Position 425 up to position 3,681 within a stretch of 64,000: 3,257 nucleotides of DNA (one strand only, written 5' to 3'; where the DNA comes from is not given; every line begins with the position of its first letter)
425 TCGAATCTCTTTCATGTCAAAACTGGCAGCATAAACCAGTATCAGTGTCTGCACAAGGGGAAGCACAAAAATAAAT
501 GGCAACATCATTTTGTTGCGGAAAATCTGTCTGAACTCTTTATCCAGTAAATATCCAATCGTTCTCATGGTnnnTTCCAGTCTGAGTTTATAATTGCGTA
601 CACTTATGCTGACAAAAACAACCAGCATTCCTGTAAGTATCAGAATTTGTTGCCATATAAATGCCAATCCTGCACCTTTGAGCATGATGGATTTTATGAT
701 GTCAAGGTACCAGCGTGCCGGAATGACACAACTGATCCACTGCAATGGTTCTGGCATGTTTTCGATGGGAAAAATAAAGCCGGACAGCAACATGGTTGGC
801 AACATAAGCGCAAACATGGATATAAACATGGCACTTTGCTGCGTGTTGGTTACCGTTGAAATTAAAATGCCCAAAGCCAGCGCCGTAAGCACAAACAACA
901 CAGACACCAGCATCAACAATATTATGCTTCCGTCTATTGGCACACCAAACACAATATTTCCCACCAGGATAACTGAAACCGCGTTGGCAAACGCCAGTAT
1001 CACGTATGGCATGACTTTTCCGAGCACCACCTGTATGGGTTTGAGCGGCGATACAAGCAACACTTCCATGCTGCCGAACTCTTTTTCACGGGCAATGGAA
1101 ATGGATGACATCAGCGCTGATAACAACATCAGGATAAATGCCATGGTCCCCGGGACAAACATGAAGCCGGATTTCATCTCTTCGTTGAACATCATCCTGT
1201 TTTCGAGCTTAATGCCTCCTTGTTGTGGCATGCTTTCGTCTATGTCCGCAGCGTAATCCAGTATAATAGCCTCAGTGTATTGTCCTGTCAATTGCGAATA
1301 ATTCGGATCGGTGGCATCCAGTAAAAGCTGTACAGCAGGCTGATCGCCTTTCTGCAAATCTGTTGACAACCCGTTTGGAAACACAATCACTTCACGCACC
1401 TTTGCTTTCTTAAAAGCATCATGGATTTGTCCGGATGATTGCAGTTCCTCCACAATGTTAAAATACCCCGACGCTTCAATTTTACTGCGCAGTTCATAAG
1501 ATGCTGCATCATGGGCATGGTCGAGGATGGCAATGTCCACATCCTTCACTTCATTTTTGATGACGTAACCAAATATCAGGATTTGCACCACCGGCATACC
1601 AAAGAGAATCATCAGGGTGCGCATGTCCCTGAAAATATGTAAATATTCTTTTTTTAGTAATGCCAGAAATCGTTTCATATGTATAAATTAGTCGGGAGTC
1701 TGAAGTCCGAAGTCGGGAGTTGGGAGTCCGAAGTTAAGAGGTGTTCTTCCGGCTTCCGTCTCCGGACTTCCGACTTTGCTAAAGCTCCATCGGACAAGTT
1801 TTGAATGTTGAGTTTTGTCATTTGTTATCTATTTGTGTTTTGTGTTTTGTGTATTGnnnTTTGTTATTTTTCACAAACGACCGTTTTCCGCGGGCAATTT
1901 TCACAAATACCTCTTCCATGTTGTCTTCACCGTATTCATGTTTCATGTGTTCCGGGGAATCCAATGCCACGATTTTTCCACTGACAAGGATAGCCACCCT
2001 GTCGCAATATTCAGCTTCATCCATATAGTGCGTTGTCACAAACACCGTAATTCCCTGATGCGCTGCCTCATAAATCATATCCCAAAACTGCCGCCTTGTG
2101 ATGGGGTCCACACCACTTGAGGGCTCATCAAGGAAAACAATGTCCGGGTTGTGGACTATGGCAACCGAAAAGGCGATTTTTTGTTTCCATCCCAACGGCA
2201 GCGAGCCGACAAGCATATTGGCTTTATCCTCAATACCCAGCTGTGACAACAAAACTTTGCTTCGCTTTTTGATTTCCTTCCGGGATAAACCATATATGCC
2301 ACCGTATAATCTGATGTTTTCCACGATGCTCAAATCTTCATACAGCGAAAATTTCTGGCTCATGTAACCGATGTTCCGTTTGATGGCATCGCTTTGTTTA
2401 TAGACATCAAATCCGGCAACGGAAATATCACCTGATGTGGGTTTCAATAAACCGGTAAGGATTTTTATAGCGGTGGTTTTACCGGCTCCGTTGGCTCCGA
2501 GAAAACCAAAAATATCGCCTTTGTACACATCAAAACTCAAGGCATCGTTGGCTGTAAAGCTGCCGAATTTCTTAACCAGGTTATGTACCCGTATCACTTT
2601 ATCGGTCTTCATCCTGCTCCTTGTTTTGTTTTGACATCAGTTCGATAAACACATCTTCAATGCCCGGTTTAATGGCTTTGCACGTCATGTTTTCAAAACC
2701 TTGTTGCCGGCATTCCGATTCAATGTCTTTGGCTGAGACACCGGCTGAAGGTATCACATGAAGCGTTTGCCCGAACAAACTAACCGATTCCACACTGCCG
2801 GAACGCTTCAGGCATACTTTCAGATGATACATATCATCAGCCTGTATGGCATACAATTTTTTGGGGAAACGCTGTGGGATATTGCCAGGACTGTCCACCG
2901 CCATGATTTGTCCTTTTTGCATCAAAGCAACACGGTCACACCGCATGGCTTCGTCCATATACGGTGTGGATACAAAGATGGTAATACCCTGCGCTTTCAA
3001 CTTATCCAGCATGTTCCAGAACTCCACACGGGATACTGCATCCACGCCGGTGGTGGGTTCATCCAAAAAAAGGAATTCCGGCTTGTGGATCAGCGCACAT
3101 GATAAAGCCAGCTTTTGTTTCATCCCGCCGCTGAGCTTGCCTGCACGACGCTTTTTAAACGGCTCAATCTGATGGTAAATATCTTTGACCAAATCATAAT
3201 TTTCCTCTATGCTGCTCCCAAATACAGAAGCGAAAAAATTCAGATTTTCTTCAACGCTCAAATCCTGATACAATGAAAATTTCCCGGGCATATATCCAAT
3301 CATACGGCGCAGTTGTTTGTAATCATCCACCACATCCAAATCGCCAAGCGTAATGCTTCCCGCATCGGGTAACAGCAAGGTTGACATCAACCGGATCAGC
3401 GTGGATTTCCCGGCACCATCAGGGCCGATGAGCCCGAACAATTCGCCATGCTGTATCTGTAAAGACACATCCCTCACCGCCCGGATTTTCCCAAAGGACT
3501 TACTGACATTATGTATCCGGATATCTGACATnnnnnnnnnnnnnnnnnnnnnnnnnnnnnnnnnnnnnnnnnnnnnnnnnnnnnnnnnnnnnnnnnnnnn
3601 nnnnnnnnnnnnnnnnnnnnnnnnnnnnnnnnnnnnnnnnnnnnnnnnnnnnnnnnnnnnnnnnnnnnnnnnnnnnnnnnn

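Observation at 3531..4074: HNH nuclease ORF plus hairpin cassette wedged between the HlyD and ATPase genes, translationally coupled to the ATPase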

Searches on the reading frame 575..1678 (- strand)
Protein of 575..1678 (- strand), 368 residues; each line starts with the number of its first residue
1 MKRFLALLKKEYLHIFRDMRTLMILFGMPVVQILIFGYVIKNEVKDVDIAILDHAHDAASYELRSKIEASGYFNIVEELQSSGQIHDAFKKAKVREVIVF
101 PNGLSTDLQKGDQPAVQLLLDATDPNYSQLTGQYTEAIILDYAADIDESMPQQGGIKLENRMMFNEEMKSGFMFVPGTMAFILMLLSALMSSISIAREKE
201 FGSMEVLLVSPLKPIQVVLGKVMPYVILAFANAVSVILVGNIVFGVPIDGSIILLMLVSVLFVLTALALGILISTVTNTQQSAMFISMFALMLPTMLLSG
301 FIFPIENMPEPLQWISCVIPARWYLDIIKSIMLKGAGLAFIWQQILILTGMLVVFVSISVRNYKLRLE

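Call 6: search_protein_families(library=pfam, proteins=[window:575-1678:-], max_evalue=0.01)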
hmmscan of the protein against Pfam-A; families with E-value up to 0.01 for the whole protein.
window:575-1678:- (368 aa): 3 families
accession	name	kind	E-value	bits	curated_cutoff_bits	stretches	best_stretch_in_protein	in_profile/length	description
PF12698.13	ABC2_membrane_3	-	1.8e-54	185.6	31.6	1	20-360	2-346/347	ABC-2 family transporter protein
PF01061.29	ABC2_membrane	-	1.8e-31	109.7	26.9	1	169-332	45-210/211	ABC-2 type transporter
PF12679.13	ABC2_membrane_2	-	1.4e-19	70.9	27.2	1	5-361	1-276/283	ABC-2 family transporter protein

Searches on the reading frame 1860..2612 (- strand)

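Call 6: search_protein_families(library=pfam, proteins=[window:1860-2612:-], max_evalue=0.01)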
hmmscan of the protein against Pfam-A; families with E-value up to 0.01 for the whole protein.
window:1860-2612:- (251 aa): 5 families
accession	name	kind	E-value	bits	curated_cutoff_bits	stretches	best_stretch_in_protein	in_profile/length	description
PF00005.33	ABC_tran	-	2.5e-28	99.8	25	1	24-165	3-136/137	ABC transporter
PF13304.12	AAA_21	-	7.2e-12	46.4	27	1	123-195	223-298/304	AAA domain, putative AbiEii toxin, Type IV TA system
PF13175.12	AAA_15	-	7e-05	23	32.1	0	37-91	28-80/374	AAA ATPase domain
PF13476.12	AAA_23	-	0.0025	18.9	27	1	14-62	5-49/201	AAA domain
PF13514.12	AAA_27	-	0.0094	16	22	0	13-56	8-50/206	AAA domain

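Call 7: search_protein_families(library=ncbifam, proteins=[window:1860-2612:-], max_evalue=0.01)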
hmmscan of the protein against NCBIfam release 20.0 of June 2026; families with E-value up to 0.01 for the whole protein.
window:1860-2612:- (251 aa): 185 families (the best 25 are shown)
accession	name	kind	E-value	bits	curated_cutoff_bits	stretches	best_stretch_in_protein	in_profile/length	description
NF033858.1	ABC2_perm_RbbA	equivalog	2.7e-84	283.7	1050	1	4-241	264-502/909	ribosome-associated ATPase/putative transporter RbbA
TIGR01188.1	drrA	subfamily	7.8e-78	261.8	312.45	1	14-235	1-223/302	daunorubicin resistance ABC transporter, ATP-binding protein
TIGR03522.1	GldA_ABC_ATP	equivalog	8.7e-55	186.3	402.6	1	7-227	3-223/301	gliding motility-associated ABC transporter ATP-binding subunit GldA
TIGR03864.1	PQQ_ABC_ATP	hypoth_equivalog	2.2e-50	171.3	302.25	1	7-238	2-234/236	ABC transporter, ATP-binding subunit, PQQ-dependent alcohol dehydrogenase system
NF010060.0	PRK13537.1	equivalog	5.8e-49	166.7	521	1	5-233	14-244/314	nodulation factor ABC transporter ATP-binding protein NodI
NF010059.0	PRK13536.1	equivalog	2.2e-44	151.6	549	1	5-226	42-264/342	nodulation factor ABC transporter ATP-binding protein NodI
TIGR01257.1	rim_protein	equivalog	7.1e-43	145.8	4012.85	1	8-229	930-1153/2272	rim ABC transporter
TIGR01288.1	nodI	equivalog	3.5e-42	144.4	424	1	6-230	4-229/303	nodulation factor ABC transporter ATP-binding protein NodI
TIGR03740.1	galliderm_ABC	subfamily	3.3e-41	141.4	309.75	1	8-240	2-222/223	lantibiotic protection ABC transporter ATP-binding subunit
NF047930.1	ABC_ATP_B6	equivalog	2.7e-40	138.5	670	1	6-244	2-243/510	putative B6 ABC transporter ATP-binding protein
TIGR04406.1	LPS_export_lptB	equivalog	1.9e-39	135.4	240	1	7-224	2-223/239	LPS export ABC transporter ATP-binding protein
TIGR01186.1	proV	subfamily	1.1e-38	133.3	326.6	1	15-238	2-232/363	betaine/proline/choline family ABC transporter ATP-binding protein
TIGR00968.1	3a0106s01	subfamily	1.4e-37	129.4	342.75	1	7-226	1-221/237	sulfate ABC transporter ATP-binding protein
TIGR02673.1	FtsE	equivalog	2.4e-36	125.4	264.85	1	6-200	1-200/214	cell division ATP-binding protein FtsE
TIGR03265.1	PhnT2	equivalog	1.6e-35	123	457.7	1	5-223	3-222/353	putative 2-aminoethylphosphonate ABC transporter ATP-binding protein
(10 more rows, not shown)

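Call 42: search_protein_families(library=padloc, proteins=[window:1860-2612:-], max_evalue=0.01)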
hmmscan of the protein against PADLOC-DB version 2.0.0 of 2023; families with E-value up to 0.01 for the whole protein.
window:1860-2612:- (251 aa): 20 families
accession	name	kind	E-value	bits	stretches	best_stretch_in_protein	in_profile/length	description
PDLC04135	mad3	-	1.2e-21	75.7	2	134-237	260-370/374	mads_3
PDLC02980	AriA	-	1.7e-13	49.2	2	121-195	221-298/304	-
PDLC04140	mad8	-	4e-09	34.4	1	23-197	18-234/314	mads_8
PDLC04214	HEC-02A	-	1.5e-08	32.3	1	155-195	237-277/338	-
PDLC04213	HEC-02A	-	1.2e-07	29.6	1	155-195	231-271/337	-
PDLC03878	NsnB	-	2e-05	22.6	0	146-195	227-276/345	-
PDLC02979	AriA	-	9.4e-05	20.3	0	37-59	28-50/373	-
PDLC04175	HEC-01A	-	0.00021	18.4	0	155-195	268-307/363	-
PDLC04176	HEC-01A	-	0.00056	17.4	1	154-195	275-316/371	-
PDLC02914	ATPase-Toprim_I-B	-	0.00074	16.8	0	24-55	17-48/443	-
PDLC04611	PDC-M38A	-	0.00088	16.9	1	158-203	287-333/383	-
PDLC04734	PDC-M62A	-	0.001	16.1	1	13-86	43-112/597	-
PDLC00090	GajA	-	0.0015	15.3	1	13-76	8-68/659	AAA ATPase domain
PDLC04033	PD-T4-4_A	-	0.0018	15.6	1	154-195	324-365/460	-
PDLC04146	HEC-02B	-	0.0018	15.4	0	158-196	241-279/344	-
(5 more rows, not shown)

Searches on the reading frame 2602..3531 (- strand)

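Call 6: search_protein_families(library=pfam, proteins=[window:2602-3531:-], max_evalue=0.01)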
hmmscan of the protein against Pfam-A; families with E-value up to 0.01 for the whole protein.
window:2602-3531:- (310 aa): 4 families
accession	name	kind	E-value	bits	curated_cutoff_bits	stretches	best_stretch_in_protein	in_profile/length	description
PF00005.33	ABC_tran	-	1.3e-29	104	25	1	20-161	2-137/137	ABC transporter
PF13304.12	AAA_21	-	8.7e-09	36.3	27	1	126-189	231-297/304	AAA domain, putative AbiEii toxin, Type IV TA system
PF13555.12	AAA_29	-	0.00014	21.9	27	1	24-57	17-50/61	P-loop containing region of AAA domain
PF02463.25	SMC_N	-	0.00058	19.8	40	0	132-207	136-217/220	RecF/RecN/SMC N terminal domain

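Call 7: search_protein_families(library=ncbifam, proteins=[window:2602-3531:-], max_evalue=0.01)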
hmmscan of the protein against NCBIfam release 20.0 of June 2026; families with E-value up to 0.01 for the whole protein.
window:2602-3531:- (310 aa): 189 families (the best 25 are shown)
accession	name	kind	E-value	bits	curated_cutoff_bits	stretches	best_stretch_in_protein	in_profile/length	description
NF033858.1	ABC2_perm_RbbA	equivalog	9.6e-69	232.2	1050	2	4-181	2-185/909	ribosome-associated ATPase/putative transporter RbbA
TIGR01188.1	drrA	subfamily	7.2e-67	225.8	312.45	1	11-298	1-300/302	daunorubicin resistance ABC transporter, ATP-binding protein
TIGR03522.1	GldA_ABC_ATP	equivalog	3.1e-50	171.3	402.6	1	4-298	3-300/301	gliding motility-associated ABC transporter ATP-binding subunit GldA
NF010060.0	PRK13537.1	equivalog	2e-47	161.6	521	1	3-261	15-275/314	nodulation factor ABC transporter ATP-binding protein NodI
NF010059.0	PRK13536.1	equivalog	2.1e-47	161.6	549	1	4-301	44-338/342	nodulation factor ABC transporter ATP-binding protein NodI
TIGR01288.1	nodI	equivalog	1.1e-45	155.9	424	1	4-302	5-300/303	nodulation factor ABC transporter ATP-binding protein NodI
TIGR03864.1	PQQ_ABC_ATP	hypoth_equivalog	1.2e-43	149.3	302.25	1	4-223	2-224/236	ABC transporter, ATP-binding subunit, PQQ-dependent alcohol dehydrogenase system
TIGR00968.1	3a0106s01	subfamily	5.4e-40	137.4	342.75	1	4-220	1-220/237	sulfate ABC transporter ATP-binding protein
TIGR04406.1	LPS_export_lptB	equivalog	5.6e-39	133.9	240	1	5-218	3-222/239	LPS export ABC transporter ATP-binding protein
TIGR04521.1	ECF_ATPase_2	equivalog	7.1e-39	133.6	330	1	15-219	17-233/279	energy-coupling factor transporter ATPase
TIGR03265.1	PhnT2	equivalog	9.3e-39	133.6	457.7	1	3-221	4-225/353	putative 2-aminoethylphosphonate ABC transporter ATP-binding protein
TIGR03740.1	galliderm_ABC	subfamily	1e-38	133.2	309.75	1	5-210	2-203/223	lantibiotic protection ABC transporter ATP-binding subunit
TIGR03410.1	urea_trans_UrtE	equivalog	4.1e-37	127.8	285.8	1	5-217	2-218/230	urea ABC transporter ATP-binding subunit UrtE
TIGR04520.1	ECF_ATPase_1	equivalog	1.1e-36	126.6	315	1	4-243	1-249/269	energy-coupling factor transporter ATPase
NF006987.0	PRK09452.1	equivalog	3.1e-36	124.9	482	1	4-228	18-244/378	spermidine/putrescine ABC transporter ATP-binding protein PotA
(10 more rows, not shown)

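Call 42: search_protein_families(library=padloc, proteins=[window:2602-3531:-], max_evalue=0.01)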
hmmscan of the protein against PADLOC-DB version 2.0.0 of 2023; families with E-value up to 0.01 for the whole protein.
window:2602-3531:- (310 aa): 10 families
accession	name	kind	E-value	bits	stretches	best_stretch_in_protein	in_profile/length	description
PDLC04135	mad3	-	6.2e-26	89.8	2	115-207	246-340/374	mads_3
PDLC04140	mad8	-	2.2e-10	38.6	1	13-189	6-231/314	mads_8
PDLC02980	AriA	-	1.1e-09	36.6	2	128-189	233-297/304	-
PDLC00075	GajA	-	0.00012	18.7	0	20-53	15-46/536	AAA ATPase domain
PDLC04175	HEC-01A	-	0.00033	17.8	0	18-50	16-46/363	-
PDLC00101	GajA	-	0.0013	15.6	1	15-106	10-98/632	AAA ATPase domain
PDLC04214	HEC-02A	-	0.0018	15.6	0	146-189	233-276/338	-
PDLC00518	JetC1|JetC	-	0.0022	13.9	0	34-85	44-95/1112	DUF3584 domain; MukB-like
PDLC02914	ATPase-Toprim_I-B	-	0.0042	14.3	0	18-54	12-50/443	-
PDLC04562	PDC-M29A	-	0.0078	13.5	0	1-53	1-50/410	-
